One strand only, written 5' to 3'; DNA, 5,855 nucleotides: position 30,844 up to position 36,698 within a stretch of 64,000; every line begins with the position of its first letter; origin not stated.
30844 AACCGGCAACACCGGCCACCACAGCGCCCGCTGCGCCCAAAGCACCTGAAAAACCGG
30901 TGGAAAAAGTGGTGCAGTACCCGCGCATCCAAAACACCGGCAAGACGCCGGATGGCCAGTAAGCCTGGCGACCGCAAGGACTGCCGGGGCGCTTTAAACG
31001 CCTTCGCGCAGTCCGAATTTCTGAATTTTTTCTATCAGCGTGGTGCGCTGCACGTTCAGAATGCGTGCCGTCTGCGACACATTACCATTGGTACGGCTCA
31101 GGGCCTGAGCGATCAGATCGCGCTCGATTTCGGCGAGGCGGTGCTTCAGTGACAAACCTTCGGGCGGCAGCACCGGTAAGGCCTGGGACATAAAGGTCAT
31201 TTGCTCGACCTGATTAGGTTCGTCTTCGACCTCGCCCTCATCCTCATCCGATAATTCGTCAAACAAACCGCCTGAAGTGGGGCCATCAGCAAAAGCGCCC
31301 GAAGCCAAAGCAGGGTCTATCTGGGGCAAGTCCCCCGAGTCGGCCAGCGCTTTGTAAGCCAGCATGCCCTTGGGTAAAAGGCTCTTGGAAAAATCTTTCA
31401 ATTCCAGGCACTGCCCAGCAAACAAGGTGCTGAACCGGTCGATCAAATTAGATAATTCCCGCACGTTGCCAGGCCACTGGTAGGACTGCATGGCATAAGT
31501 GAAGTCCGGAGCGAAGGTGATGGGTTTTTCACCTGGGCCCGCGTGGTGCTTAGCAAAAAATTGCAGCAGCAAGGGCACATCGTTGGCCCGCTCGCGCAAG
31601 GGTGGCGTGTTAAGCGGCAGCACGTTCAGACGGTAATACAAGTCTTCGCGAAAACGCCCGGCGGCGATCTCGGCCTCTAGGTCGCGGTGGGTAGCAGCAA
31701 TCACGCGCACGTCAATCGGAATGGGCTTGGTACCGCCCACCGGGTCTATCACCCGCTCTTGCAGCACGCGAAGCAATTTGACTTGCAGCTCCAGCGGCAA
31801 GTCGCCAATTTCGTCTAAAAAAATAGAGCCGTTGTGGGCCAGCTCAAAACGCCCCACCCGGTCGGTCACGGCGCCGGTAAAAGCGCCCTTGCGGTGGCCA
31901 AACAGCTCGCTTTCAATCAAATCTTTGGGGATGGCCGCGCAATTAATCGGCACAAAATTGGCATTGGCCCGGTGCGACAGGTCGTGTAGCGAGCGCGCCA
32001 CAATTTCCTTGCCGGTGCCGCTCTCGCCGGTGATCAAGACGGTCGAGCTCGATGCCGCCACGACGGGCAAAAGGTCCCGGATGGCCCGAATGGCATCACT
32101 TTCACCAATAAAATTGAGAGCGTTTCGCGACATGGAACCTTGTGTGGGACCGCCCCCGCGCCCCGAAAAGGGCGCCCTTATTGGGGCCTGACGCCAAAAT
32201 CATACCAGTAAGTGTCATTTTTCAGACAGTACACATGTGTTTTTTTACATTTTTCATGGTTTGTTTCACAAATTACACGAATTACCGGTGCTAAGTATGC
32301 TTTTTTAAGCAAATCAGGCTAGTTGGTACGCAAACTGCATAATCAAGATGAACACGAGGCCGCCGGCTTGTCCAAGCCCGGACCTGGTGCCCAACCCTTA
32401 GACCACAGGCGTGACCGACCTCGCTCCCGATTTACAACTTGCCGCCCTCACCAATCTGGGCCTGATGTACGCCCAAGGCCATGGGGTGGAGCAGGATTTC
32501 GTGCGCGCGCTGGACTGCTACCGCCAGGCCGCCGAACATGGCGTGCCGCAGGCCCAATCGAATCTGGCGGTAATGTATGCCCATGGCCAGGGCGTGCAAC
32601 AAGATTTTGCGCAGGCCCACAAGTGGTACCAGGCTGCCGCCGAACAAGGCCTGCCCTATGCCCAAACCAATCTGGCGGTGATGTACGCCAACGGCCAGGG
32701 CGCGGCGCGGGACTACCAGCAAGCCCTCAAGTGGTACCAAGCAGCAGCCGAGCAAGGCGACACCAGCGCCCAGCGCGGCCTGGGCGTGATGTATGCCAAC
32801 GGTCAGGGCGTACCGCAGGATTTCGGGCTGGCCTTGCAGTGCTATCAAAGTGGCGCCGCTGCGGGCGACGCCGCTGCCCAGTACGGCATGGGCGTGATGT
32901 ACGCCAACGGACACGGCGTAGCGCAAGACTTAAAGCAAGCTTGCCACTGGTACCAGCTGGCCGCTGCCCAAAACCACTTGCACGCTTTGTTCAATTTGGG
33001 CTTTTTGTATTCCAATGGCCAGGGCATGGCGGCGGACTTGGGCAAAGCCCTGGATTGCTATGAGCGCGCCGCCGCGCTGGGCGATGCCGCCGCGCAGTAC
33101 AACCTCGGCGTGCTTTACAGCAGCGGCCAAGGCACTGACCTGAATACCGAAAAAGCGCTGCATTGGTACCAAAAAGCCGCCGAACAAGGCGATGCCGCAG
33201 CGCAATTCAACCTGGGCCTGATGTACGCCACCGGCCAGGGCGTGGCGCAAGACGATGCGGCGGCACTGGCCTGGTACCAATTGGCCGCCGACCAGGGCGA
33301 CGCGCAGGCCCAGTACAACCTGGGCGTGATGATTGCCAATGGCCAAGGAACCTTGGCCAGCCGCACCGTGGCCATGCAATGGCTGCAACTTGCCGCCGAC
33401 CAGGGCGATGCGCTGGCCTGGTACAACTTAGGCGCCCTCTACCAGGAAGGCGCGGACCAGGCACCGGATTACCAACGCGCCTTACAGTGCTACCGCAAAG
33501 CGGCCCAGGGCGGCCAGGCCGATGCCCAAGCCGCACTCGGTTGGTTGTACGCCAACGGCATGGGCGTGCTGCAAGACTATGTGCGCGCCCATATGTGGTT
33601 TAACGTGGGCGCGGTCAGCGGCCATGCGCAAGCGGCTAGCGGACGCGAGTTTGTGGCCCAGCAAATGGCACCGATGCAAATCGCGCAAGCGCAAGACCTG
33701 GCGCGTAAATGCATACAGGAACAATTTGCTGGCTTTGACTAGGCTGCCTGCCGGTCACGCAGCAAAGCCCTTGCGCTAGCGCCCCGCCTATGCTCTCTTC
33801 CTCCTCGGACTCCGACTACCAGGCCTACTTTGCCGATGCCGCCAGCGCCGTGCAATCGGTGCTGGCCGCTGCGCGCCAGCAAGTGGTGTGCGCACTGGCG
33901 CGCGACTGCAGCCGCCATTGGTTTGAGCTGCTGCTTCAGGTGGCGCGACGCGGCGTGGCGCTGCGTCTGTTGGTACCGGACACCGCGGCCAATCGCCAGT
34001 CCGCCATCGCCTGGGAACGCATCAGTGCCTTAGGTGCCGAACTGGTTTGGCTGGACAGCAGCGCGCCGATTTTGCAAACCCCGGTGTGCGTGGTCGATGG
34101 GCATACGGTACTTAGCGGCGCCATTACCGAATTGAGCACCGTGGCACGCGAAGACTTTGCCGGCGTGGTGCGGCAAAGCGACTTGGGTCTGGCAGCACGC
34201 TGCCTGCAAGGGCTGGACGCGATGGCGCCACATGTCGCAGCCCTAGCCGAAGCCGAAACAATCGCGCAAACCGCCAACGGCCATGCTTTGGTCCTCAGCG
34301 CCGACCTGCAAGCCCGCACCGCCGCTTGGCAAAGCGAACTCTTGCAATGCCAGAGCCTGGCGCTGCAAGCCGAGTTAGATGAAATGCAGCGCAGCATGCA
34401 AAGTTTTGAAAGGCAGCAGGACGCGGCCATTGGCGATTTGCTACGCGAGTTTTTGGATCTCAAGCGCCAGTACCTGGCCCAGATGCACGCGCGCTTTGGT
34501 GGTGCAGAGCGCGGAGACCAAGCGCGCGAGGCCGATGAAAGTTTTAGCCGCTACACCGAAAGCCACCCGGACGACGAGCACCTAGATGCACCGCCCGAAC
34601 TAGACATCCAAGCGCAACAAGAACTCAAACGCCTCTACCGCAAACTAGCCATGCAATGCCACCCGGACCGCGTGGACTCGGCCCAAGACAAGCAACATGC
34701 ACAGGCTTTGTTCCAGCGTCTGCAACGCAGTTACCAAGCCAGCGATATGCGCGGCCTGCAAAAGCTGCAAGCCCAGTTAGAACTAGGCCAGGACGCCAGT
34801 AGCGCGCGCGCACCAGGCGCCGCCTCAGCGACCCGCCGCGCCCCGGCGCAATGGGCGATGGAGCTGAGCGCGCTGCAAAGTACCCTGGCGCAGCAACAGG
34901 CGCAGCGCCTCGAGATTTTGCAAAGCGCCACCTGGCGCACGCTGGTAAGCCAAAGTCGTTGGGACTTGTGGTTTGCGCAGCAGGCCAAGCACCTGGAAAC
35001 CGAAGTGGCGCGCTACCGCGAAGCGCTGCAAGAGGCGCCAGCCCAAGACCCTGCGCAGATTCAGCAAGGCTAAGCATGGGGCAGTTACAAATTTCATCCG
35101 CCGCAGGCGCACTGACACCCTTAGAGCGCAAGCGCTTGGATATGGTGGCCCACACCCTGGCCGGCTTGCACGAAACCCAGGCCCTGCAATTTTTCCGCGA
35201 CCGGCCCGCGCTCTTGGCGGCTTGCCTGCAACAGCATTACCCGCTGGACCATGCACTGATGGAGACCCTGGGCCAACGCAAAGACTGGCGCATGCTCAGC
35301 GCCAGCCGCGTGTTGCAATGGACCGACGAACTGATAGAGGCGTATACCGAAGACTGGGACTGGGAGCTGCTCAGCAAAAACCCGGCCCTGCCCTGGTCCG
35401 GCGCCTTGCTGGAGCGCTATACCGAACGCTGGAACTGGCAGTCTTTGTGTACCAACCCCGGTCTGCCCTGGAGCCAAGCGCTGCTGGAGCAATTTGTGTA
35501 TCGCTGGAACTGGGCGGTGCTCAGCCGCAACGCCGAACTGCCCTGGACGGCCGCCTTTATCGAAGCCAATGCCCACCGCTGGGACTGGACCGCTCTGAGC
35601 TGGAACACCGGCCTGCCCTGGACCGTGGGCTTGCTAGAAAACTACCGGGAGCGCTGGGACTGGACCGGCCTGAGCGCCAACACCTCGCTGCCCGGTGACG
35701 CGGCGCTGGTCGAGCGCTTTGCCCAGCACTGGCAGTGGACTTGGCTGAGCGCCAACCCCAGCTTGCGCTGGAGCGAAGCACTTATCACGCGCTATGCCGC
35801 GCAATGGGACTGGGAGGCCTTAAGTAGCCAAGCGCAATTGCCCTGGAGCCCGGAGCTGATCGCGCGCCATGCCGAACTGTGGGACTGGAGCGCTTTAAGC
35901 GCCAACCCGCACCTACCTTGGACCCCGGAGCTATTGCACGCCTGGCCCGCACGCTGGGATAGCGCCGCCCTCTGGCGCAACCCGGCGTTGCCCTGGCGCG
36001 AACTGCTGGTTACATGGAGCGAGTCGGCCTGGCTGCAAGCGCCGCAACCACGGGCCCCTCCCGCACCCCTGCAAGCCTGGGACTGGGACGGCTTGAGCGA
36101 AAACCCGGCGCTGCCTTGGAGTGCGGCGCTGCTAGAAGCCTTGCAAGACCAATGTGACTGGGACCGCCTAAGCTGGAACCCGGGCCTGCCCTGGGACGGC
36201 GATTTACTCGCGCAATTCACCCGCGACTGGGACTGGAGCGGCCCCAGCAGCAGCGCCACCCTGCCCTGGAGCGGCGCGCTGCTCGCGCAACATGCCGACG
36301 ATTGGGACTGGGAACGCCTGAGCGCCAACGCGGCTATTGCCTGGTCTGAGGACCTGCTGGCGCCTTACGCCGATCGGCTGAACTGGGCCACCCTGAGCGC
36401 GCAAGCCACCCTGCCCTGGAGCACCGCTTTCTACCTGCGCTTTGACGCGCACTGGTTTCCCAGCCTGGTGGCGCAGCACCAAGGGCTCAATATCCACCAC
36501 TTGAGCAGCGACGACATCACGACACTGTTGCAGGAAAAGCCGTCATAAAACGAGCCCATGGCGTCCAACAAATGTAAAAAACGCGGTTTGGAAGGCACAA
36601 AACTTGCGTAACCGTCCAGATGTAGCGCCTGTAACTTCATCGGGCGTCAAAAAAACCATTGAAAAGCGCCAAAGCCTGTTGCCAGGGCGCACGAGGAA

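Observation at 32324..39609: Candidate undescribed system: sigma54-promoted Sel1 / pseudo-PLD-J-domain / Trp-repeat / Sel1 module inside the flagellar locus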

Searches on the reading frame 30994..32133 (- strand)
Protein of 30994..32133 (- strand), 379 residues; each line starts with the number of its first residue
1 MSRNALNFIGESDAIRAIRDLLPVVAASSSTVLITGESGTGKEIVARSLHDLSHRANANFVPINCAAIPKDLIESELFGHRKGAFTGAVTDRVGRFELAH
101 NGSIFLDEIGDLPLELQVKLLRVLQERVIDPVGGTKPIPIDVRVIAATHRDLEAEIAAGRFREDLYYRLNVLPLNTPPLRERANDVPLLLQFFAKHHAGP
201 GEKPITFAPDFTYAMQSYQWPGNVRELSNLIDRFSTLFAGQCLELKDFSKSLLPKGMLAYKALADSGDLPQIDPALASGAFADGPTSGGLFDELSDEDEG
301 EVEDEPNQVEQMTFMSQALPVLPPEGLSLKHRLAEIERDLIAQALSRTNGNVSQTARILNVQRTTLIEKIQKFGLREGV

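Call 6: search_protein_families(library=pfam, proteins=[window:30994-32133:-], max_evalue=0.01)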
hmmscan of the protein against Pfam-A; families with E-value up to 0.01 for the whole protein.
window:30994-32133:- (379 aa): 11 families
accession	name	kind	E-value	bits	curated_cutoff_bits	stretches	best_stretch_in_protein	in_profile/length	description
PF00158.32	Sigma54_activat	-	2.7e-71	239.1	20.2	1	9-174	2-167/168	Sigma-54 interaction domain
PF14532.12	Sigma54_activ_2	-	4.4e-22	79.2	25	1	9-179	1-138/138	Sigma-54 interaction domain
PF25601.1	AAA_lid_14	-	1.5e-18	66.8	27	1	180-253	1-75/87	AAA+ ATPase lid domain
PF02954.25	HTH_8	-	7.9e-14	51.5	22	1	333-373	2-42/42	Bacterial regulatory protein, Fis family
PF07728.20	AAA_5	-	1.6e-08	35.1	22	1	32-150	2-123/139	AAA domain (dynein-related subfamily)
PF13191.12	AAA_16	-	3e-06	28.3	32.6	1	8-72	2-64/167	AAA ATPase domain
PF01078.27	Mg_chelatase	-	2.6e-05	24.1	20.3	0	19-52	12-45/207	Magnesium chelatase, subunit ChlI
PF18024.7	HTH_50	-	0.00035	20.6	27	1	328-375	3-49/50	Helix-turn-helix domain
PF00004.35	AAA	-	0.0029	18.5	21.2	1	32-165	1-127/131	ATPase family associated with various cellular activities (AAA)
PF13556.12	HTH_30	-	0.0029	17.8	27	0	344-373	7-36/59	PucR C-terminal helix-turn-helix domain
PF07726.17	AAA_3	-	0.0081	16.5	27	0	32-147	2-109/131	ATPase family associated with various cellular activities (AAA)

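Call 8: search_protein_families(library=ncbifam, proteins=[window:30994-32133:-], max_evalue=0.001)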
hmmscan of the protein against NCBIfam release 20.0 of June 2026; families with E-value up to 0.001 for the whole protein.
window:30994-32133:- (379 aa): 30 families (the best 25 are shown)
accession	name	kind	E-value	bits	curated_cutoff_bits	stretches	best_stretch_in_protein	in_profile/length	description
NF041552.1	TF_PrdR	equivalog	4e-101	339.1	795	2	7-252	268-514/577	sigma-54 dependent transcriptional regulator PrdR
TIGR02915.1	PEP_resp_reg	equivalog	5.8e-100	335.2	502.6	2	7-248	140-382/445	PEP-CTERM-box response regulator transcription factor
NF003451.0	PRK05022.1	equivalog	1e-99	334.6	476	1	5-376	189-511/512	nitric oxide reductase transcriptional regulator NorR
TIGR01817.1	nifA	equivalog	3e-98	329.9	528.85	1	7-371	197-525/534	nif-specific transcriptional activator NifA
TIGR01818.1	ntrC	equivalog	4.6e-98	329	558.6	1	4-280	132-410/463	nitrogen regulation protein NR(I)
NF008469.0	PRK11361.1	equivalog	3.9e-94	316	714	2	11-250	148-388/461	acetoacetate metabolism transcriptional regulator AtoC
NF050807.1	TransRegFlbDCaul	equivalog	3e-91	306.5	750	1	4-247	116-360/454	sigma-54-dependent transcriptional regulator FlbD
NF038308.1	RNA_repair_RtcR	equivalog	3.6e-90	303.3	650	1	10-372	184-515/530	RNA repair transcriptional activator RtcR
TIGR02329.1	propionate_PrpR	equivalog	1.8e-86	290.9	499.2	1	7-239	213-451/526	propionate catabolism operon regulatory protein PrpR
NF011958.0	PRK15429.1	equivalog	1.6e-85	288.2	830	1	8-246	381-620/692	formate hydrogenlyase transcriptional activator FlhA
NF011953.0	PRK15424.1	equivalog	4.6e-84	282.9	703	1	5-241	218-468/538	propionate catabolism operon regulatory protein PrpR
NF041946.1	LuxO_transreg_Vib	equivalog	8.7e-84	281.9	800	1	6-245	133-373/463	quorum-sensing sigma-54 dependent transcriptional regulator LuxO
NF008176.1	PRK10923.1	equivalog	1.1e-83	281.4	620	1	5-253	137-386/469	nitrogen regulation protein NR(I)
NF007689.0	PRK10365.1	equivalog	1.6e-81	274.4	760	1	6-245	139-379/441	sigma-54-dependent response regulator transcription factor ZraR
NF041906.1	V4R_TF_MobR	exception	5.5e-81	272.7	999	2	6-241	232-468/544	phenol degradation transcriptional regulator MobR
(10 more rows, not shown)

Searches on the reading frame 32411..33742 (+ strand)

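Call 6: search_protein_families(library=pfam, proteins=[window:32411-33742:+], max_evalue=0.01)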
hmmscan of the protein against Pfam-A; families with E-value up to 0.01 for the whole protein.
window:32411-33742:+ (443 aa): 3 families
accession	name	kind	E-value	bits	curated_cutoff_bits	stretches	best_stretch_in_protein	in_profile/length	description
PF08238.18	Sel1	-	1.2e-98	320.5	30.7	11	226-261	1-36/36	Sel1 repeat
PF08289.16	Flu_M1_C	-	3.7e-05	24.3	22.3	0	179-220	44-86/97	Influenza Matrix protein (M1) C-terminal domain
PF23310.1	TPR_27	-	0.00035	20.6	27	0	284-325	47-88/110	Plant tetratrico peptide repeats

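Call 32: search_protein_families(library=padloc, proteins=[window:32411-33742:+], max_evalue=0.01)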
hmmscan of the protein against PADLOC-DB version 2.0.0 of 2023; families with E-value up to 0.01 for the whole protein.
window:32411-33742:+ (443 aa): 1 family
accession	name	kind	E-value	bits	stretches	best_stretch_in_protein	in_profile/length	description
PDLC00284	PtuA1|PtuA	-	2.8e-06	24.5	0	247-296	6-55/545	AAA ATPase domain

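Call 63: search_protein_families(library=ncbifam, proteins=[window:32411-33742:+], max_evalue=0.01)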
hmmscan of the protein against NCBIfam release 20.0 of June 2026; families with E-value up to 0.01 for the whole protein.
window:32411-33742:+ (443 aa): 4 families
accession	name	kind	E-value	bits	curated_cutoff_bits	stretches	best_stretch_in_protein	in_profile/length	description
NF033786.1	phenyl_MerG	equivalog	6e-55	186.6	350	5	213-319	52-166/217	phenylmercury resistance protein MerG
NF038194.1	AlgK_TPR_lipo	equivalog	8.9e-30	103.7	700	4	195-301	303-408/448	alginate biosynthesis TPR repeat lipoprotein AlgK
NF047621.1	FlgprotMotXVib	equivalog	1.3e-28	99.9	330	5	17-109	79-171/211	flagellar protein MotX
NF045484.1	TransRegExoR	equivalog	1.6e-24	86.6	450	4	16-111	81-190/267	exopolysaccharide production regulator ExoR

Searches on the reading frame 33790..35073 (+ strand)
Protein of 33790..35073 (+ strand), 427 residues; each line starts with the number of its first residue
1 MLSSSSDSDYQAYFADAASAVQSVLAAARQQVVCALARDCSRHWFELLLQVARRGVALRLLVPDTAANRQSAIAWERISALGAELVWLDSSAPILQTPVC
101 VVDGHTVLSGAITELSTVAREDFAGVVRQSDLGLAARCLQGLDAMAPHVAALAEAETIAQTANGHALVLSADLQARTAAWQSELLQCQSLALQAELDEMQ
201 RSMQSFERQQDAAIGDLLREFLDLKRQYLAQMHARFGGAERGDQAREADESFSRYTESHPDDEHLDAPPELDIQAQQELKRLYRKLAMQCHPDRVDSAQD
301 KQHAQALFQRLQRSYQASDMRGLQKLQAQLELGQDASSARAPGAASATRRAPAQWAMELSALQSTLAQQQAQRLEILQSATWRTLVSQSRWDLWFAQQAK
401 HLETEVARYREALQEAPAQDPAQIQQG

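Call 6: search_protein_families(library=pfam, proteins=[window:33790-35073:+], max_evalue=0.01)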
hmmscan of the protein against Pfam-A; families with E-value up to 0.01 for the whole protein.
window:33790-35073:+ (427 aa): 2 families
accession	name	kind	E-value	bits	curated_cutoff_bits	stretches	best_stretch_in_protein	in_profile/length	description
PF00226.36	DnaJ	-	3.7e-07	30.6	27.8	1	275-316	13-51/63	DnaJ domain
PF13091.12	PLDc_2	-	0.0008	19.7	27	1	25-110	5-96/132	PLD-like domain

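Call 32: search_protein_families(library=padloc, proteins=[window:33790-35073:+], max_evalue=0.01)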
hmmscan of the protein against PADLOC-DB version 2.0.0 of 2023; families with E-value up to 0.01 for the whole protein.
window:33790-35073:+ (427 aa): 0 families

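Call 63: search_protein_families(library=ncbifam, proteins=[window:33790-35073:+], max_evalue=0.01)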
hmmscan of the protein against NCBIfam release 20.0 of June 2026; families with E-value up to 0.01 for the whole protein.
window:33790-35073:+ (427 aa): 6 families
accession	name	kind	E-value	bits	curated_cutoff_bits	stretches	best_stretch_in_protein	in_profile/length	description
NF008035.0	PRK10767.1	subfamily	3.7e-05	22.9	338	1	276-317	18-56/374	molecular chaperone DnaJ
TIGR02349.1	DnaJ_bact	equivalog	0.00023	20.7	377.2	1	276-316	14-51/354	molecular chaperone DnaJ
NF010871.0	PRK14278.1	equivalog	0.00023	20.2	502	1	275-317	16-54/378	molecular chaperone DnaJ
NF050028.1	CldAdptActJ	equivalog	0.00037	20.9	150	1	276-317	16-59/93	cold adaptation protein ActJcold adaptation protein ActJ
NF010894.0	PRK14301.1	equivalog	0.0033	16.5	548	1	275-315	17-54/373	chaperone protein DnaJ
NF010874.0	PRK14281.1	equivalog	0.0045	16.2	619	1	276-318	17-56/397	chaperone protein DnaJ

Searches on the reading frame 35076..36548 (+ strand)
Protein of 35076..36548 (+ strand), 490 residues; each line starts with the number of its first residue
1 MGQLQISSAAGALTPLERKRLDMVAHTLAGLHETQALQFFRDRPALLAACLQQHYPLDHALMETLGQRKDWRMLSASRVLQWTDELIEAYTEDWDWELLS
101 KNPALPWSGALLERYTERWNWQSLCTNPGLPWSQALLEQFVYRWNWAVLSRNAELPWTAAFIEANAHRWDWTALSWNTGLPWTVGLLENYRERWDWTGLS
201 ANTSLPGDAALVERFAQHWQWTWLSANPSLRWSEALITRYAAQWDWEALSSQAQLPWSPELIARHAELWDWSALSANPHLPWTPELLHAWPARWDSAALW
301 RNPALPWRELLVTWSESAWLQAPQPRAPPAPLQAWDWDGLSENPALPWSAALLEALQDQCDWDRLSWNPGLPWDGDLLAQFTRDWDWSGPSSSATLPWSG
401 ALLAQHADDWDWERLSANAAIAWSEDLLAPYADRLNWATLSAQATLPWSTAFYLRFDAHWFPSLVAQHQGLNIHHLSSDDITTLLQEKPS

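Call 6: search_protein_families(library=pfam, proteins=[window:35076-36548:+], max_evalue=0.01)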
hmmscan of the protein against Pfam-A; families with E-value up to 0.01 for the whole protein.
window:35076-36548:+ (490 aa): 1 family
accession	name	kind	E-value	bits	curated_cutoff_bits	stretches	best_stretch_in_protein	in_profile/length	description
PF02454.21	Sigma_1s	-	0.0011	19.3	21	0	230-291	20-80/116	Sigma 1s protein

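Call 32: search_protein_families(library=padloc, proteins=[window:35076-36548:+], max_evalue=0.01)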
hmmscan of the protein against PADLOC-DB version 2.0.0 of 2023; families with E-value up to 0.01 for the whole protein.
window:35076-36548:+ (490 aa): 0 families

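Call 60: find_homologous_proteins(query=window:35076-36548:+, max_evalue=0.00001)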
Query window:35076-36548:+ (490 aa): 53 proteins with E <= 0.00001 among 8000 candidates.
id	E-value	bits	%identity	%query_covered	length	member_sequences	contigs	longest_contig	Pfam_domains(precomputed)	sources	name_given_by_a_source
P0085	3.6e-92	328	32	79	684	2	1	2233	PF00570.29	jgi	jgi:hypothetical protein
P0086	4.0e-92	328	40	65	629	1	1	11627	-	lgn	-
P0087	4.2e-86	308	37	74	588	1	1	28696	-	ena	-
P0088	1.1e-85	306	37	90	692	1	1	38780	PF25831.2,PF00570.29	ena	-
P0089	2.1e-85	305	34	96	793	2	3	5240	-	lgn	-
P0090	1.7e-80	289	34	96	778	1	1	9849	-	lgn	-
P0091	1.0e-76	277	38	67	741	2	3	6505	-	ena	-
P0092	2.4e-76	275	40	67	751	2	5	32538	PF00012.27,PF06723.20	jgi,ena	-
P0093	7.5e-75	271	35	82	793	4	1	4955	PF02481.22,PF18306.7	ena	-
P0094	2.9e-74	269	25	90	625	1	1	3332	-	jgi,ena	-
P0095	7.2e-74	267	33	82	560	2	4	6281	-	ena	-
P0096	1.0e-73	267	32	86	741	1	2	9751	PF00929.32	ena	-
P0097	1.0e-72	263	42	57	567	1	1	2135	-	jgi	jgi:hypothetical protein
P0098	3.8e-72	262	31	99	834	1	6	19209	PF01926.30,PF00350.30,PF00009.34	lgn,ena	-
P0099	3.1e-71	259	35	82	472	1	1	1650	-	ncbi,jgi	jgi:hypothetical protein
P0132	1.2e-20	92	56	18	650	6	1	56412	PF13091.13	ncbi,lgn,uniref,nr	ncbi:hypothetical protein G3480_08175 [Thiorhodococcus mannitoliphagus]|uniref:Phospholipase D-like 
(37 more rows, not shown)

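Call 61: search_solved_structures(query=window:35076-36548:+, max_evalue=1)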
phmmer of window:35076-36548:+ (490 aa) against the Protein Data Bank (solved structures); distinct sequences matched with E-value up to 1: 0.

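Call 63: search_protein_families(library=ncbifam, proteins=[window:35076-36548:+], max_evalue=0.01)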
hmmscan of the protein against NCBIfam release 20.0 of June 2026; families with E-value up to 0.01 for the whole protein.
window:35076-36548:+ (490 aa): 0 families

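Call 66: find_encoding_contigs(protein=P0092, flank=7000, max_places=1)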
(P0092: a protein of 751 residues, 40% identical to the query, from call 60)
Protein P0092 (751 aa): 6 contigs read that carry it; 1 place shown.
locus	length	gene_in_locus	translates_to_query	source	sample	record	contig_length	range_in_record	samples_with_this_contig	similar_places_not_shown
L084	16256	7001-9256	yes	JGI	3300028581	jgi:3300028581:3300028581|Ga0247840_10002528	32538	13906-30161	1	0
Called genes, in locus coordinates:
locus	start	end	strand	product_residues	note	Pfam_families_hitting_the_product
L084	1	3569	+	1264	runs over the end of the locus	PF00571:CBS, PF00989:PAS, PF08448:PAS_4, PF13188:PAS_8, PF08447:PAS_3, PF13426:PAS_9, PF08447:PAS_3, PF13426:PAS_9, +8 more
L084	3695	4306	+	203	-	PF21531:Rv2175c_wHTH (faint)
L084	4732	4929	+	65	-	-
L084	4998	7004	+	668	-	PF00350:Dynamin_N, PF01926:MMR_HSR1 (weak)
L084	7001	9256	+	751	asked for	PF00012:HSP70, PF06723:MreB_Mbl, PF00012:HSP70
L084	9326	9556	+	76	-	PF01797:Y1_Tnp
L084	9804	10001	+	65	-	PF01797:Y1_Tnp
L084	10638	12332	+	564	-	PF00350:Dynamin_N, PF01926:MMR_HSR1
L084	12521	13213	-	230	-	PF04476:4HFCP_synth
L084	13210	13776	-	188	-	PF04289:DUF447_N, PF20766:DUF447_C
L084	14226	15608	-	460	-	PF20123:DUF6513, PF14251:PterinBD-DUF4346 (faint)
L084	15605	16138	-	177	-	PF02441:Flavoprotein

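Call 67: find_encoding_contigs(protein=P0132, flank=7000, max_places=1)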
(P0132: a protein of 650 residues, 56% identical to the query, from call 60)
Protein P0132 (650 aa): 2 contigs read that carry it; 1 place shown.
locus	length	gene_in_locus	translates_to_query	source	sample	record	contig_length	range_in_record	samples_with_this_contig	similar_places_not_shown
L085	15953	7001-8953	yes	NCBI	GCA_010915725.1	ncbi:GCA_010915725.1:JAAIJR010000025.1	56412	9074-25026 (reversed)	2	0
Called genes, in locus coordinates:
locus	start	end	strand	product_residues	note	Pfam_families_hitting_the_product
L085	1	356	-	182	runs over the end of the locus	PF01209:Ubie_methyltran, PF13489:Methyltransf_23, PF05175:MTS (weak), PF13847:Methyltransf_31, PF08241:Methyltransf_11, PF08242:Methyltransf_12, PF13578:Methyltransf_24, PF13649:Methyltransf_25, +1 more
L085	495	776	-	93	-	-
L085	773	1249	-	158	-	-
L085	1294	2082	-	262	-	PF00106:adh_short, PF08659:KR (weak), PF23441:SDR, PF13561:adh_short_C2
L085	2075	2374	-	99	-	-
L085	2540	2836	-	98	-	-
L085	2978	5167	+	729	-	PF07514:TraI_2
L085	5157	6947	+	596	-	PF01935:DUF87 (weak), PF10412:TrwB_AAD_bind, PF12846:AAA_10 (weak), PF10412:TrwB_AAD_bind (weak), PF12696:TraG-D_C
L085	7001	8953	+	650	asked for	PF13091:PLDc_2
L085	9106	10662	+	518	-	-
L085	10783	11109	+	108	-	PF01909:NTP_transf_2, PF18765:Polbeta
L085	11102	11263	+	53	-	-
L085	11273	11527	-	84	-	PF02604:PhdYeFM_antitox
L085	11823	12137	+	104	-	-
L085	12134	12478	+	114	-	PF02452:PemK_toxin (weak)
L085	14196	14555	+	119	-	-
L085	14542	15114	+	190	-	PF10502:Peptidase_S26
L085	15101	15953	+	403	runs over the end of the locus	PF09673:TrbC_Ftype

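Call 109: search_protein_families(library=padloc, proteins=[L085:9106-10662:+, L084:4998-7004:+], max_evalue=0.001)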
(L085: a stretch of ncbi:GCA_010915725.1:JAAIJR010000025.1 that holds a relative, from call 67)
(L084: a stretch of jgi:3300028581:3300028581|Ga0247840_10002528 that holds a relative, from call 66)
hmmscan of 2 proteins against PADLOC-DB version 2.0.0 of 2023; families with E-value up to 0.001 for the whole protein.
L085:9106-10662:+ (518 aa): 0 families

L084:4998-7004:+ (668 aa): 1 family
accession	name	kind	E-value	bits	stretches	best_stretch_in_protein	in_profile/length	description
PDLC03841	LeoBC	-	2.8e-16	57.8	1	49-611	76-585/601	-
